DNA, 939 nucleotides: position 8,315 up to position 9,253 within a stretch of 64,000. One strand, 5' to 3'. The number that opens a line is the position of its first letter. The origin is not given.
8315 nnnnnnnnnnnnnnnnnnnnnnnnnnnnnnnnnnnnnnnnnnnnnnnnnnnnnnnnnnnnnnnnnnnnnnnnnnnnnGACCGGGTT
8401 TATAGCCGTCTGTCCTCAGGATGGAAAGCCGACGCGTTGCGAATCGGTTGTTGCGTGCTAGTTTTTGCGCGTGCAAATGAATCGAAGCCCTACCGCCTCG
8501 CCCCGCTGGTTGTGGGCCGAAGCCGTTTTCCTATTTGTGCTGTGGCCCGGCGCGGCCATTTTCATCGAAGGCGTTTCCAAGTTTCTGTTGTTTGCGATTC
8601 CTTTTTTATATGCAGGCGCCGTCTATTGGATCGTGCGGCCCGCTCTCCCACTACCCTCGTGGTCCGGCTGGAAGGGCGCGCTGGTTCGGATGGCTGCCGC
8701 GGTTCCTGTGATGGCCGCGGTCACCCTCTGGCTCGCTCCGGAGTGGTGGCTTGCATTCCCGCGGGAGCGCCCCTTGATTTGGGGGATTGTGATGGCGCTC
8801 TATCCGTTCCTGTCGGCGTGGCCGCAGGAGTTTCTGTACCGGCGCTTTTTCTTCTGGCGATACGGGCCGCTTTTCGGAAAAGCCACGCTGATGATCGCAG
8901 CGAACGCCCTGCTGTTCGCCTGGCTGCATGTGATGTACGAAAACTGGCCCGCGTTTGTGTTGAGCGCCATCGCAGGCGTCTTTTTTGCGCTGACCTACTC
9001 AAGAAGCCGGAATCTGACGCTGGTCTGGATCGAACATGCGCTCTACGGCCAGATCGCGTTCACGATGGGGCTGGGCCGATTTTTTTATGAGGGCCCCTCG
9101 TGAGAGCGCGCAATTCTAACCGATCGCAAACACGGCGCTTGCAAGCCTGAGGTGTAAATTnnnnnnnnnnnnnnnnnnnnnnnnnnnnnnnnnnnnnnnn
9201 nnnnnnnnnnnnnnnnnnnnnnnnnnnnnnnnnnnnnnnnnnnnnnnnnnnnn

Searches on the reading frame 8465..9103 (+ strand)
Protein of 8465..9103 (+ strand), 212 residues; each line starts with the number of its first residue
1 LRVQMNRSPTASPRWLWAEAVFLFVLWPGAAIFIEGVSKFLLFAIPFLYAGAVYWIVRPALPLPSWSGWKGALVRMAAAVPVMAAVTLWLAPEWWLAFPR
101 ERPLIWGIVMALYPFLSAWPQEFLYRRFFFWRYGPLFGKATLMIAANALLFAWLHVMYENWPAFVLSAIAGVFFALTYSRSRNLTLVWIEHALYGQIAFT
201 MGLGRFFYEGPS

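Call 58: search_protein_families(library=pfam, proteins=[window:8465-9103:+], max_evalue=0.01)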
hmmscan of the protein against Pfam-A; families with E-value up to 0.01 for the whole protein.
window:8465-9103:+ (212 aa): 1 family
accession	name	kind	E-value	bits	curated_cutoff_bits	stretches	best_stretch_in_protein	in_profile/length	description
PF02517.21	Rce1-like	-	1.8e-09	38.2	22.4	1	108-194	6-90/93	Type II CAAX prenyl endopeptidase Rce1-like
